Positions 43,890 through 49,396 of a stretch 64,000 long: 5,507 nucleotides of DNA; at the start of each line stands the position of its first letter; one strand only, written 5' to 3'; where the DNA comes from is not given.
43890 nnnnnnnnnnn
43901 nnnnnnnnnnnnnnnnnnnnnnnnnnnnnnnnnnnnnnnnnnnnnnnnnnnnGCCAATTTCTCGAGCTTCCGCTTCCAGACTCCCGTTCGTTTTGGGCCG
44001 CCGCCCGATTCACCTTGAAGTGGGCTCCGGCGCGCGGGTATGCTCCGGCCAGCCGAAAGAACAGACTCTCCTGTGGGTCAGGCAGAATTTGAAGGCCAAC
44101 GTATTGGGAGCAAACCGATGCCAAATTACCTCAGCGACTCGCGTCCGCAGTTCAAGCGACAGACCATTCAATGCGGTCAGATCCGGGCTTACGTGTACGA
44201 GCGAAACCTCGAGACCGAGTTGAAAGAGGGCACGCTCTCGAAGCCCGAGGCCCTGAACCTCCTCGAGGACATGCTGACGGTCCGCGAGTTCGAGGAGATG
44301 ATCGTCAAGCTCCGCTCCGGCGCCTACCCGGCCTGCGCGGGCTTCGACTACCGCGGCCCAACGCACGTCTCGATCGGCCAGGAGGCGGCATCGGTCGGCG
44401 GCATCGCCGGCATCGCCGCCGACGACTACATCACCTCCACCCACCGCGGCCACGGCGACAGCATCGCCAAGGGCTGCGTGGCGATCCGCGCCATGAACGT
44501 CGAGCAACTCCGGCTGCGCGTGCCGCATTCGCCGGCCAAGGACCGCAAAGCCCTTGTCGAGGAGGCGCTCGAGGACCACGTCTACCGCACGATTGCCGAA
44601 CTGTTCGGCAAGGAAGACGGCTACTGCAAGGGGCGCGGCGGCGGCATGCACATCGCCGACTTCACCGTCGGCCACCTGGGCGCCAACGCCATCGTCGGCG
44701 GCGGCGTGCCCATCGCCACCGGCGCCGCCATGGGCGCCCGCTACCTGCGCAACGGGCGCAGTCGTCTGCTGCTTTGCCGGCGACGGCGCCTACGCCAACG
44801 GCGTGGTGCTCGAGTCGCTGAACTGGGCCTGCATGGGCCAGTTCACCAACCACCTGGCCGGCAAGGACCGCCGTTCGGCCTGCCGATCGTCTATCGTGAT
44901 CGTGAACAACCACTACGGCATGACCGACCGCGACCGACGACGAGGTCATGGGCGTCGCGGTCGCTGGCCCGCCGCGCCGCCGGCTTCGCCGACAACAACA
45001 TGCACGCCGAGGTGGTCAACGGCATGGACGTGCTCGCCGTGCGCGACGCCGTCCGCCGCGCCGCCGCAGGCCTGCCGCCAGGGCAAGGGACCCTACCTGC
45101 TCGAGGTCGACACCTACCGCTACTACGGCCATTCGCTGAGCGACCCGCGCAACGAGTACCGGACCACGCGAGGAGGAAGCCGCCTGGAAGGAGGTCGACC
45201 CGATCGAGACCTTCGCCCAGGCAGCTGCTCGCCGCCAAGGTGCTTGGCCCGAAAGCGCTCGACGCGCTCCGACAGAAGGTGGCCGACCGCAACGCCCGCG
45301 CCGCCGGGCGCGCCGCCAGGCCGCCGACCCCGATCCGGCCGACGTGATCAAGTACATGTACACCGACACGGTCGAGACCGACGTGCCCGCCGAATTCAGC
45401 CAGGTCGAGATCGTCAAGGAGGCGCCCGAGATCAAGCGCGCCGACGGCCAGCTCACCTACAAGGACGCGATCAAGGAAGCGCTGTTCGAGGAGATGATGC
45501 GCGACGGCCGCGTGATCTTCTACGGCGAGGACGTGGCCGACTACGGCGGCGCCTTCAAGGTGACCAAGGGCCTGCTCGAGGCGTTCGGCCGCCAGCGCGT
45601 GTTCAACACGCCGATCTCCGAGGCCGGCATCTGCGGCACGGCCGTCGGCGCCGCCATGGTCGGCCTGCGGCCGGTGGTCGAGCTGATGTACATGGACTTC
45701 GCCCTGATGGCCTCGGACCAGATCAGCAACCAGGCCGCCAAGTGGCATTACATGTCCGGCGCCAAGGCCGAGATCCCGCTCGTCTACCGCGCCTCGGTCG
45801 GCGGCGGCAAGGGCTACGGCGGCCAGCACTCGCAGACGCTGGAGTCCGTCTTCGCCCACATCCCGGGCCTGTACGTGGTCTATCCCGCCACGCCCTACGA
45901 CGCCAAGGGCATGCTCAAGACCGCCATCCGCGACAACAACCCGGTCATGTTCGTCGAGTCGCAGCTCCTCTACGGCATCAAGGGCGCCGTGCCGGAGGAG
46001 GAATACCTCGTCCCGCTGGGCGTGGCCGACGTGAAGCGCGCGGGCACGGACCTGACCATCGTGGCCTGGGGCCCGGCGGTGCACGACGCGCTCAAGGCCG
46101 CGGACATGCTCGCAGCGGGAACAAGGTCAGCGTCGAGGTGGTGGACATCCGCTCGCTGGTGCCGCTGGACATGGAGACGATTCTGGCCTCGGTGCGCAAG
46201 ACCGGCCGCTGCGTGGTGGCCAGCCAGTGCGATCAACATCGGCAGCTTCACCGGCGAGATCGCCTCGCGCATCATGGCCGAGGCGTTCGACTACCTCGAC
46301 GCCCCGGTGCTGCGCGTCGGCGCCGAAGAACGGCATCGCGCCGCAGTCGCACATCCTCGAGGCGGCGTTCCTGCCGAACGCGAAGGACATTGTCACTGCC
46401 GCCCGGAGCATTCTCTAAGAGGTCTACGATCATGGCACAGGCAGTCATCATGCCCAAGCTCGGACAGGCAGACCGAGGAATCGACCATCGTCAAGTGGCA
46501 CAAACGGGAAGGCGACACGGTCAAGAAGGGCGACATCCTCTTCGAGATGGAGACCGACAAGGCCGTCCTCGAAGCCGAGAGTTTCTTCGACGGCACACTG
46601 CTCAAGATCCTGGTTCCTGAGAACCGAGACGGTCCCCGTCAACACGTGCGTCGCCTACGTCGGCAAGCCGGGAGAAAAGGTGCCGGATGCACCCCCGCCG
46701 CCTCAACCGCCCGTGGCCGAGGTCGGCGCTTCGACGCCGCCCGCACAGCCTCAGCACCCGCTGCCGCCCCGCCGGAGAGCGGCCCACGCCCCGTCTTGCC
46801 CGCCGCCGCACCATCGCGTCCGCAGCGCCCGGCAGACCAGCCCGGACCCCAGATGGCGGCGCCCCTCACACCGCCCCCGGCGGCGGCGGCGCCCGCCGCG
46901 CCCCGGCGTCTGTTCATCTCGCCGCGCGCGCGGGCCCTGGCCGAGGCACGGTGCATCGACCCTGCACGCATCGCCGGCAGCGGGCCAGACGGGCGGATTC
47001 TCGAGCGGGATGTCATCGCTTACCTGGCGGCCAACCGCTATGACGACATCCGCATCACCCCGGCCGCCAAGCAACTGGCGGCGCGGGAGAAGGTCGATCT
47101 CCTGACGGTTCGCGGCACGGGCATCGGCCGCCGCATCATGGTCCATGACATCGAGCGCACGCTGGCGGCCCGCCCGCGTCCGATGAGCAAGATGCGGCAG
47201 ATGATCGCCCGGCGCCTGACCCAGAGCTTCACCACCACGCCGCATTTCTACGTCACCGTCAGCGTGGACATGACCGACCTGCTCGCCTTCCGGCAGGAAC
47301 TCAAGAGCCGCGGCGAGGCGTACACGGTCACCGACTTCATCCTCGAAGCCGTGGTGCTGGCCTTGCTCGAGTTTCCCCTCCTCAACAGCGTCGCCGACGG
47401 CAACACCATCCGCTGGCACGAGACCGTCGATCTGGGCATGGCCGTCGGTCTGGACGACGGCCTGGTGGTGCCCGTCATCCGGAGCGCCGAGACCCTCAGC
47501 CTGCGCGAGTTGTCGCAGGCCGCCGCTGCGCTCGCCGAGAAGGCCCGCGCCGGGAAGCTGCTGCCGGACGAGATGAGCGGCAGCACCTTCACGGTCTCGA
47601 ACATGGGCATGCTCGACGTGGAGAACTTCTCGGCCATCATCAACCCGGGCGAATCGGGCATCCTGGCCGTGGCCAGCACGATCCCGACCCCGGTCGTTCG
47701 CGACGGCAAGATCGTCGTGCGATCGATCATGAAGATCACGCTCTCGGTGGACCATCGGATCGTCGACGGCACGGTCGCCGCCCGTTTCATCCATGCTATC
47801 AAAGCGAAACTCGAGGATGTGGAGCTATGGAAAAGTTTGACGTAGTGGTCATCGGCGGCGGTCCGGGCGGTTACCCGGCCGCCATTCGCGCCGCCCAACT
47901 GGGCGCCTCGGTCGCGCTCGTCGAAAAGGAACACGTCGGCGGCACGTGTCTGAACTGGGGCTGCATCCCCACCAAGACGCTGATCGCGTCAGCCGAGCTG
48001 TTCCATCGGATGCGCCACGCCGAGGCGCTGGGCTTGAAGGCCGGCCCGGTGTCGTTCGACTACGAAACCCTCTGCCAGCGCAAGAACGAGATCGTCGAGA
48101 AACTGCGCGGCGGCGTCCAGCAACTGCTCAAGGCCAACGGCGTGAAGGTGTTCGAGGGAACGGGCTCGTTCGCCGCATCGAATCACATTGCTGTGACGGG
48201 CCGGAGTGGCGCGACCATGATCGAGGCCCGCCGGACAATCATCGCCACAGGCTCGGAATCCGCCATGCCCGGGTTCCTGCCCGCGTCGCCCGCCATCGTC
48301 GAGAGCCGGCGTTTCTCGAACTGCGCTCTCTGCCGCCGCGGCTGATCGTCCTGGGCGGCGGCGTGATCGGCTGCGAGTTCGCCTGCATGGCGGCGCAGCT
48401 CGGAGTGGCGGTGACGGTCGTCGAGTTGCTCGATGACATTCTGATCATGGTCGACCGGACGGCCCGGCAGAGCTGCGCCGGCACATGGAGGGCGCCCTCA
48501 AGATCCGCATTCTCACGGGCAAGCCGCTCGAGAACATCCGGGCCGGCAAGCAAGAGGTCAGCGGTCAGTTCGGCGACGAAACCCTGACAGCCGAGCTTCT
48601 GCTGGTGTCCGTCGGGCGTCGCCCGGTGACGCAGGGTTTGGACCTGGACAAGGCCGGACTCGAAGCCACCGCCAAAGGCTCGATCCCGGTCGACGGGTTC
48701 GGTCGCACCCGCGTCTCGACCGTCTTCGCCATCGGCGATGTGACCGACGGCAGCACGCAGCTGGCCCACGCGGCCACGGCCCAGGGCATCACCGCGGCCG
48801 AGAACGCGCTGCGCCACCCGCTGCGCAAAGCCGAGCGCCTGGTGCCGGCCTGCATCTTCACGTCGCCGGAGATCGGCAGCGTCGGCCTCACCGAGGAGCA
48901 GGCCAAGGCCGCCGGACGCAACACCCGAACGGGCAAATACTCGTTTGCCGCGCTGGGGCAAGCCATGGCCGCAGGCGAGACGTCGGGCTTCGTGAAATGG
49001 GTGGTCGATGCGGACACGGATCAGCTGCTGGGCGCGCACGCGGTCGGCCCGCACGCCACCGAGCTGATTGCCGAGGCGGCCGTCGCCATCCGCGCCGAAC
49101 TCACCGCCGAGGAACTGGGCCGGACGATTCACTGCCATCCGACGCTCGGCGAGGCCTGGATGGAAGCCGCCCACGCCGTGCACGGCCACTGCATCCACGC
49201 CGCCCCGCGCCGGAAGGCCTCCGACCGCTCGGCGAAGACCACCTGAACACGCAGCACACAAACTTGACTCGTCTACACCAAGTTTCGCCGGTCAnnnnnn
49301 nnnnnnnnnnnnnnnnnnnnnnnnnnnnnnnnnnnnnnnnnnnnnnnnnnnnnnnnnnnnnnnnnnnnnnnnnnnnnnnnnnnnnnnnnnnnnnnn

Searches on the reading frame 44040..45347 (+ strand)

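Call 48: search_protein_families(library=pfam, proteins=[window:44040-45347:+], max_evalue=0.00001)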
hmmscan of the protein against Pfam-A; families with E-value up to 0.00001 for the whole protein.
window:44040-45347:+ (435 aa): 1 family
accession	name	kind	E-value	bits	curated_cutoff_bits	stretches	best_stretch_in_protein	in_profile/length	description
PF00676.26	E1_dh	-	7e-13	48.6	22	0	106-148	24-66/300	Dehydrogenase E1 component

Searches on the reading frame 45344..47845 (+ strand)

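Call 48: search_protein_families(library=pfam, proteins=[window:45344-47845:+], max_evalue=0.00001)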
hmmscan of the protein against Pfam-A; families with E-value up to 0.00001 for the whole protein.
window:45344-47845:+ (833 aa): 5 families
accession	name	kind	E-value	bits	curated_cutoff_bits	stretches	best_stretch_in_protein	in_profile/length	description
PF00198.28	2-oxoacid_dh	-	6.1e-79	265.2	23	1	612-828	7-229/232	2-oxoacid dehydrogenases acyltransferase (catalytic domain)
PF02779.29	Transket_pyr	-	4.1e-45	154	27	1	36-210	2-172/174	Transketolase, pyrimidine binding domain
PF02817.22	E3_binding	-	2.7e-19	69.5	23.7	2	524-557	2-35/36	e3 binding domain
PF02780.25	Transketolase_C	-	1.2e-11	45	25.9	1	226-259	1-34/124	Transketolase, C-terminal domain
PF00364.28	Biotin_lipoyl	-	8.3e-11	42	22.1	1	377-427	12-61/73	Biotin-requiring enzyme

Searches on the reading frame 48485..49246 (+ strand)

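Call 12: search_protein_families(library=pfam, proteins=[window:48485-49246:+])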
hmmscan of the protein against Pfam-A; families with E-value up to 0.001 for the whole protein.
window:48485-49246:+ (253 aa): 2 families
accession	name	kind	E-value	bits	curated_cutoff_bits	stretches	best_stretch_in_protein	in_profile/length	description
PF02852.28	Pyr_redox_dim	-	4.8e-40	136.6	25.3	1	120-229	1-110/110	Pyridine nucleotide-disulphide oxidoreductase, dimerisation domain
PF07992.20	Pyr_redox_2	-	5.4e-18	65.9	26.1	1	6-101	197-291/291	Pyridine nucleotide-disulphide oxidoreductase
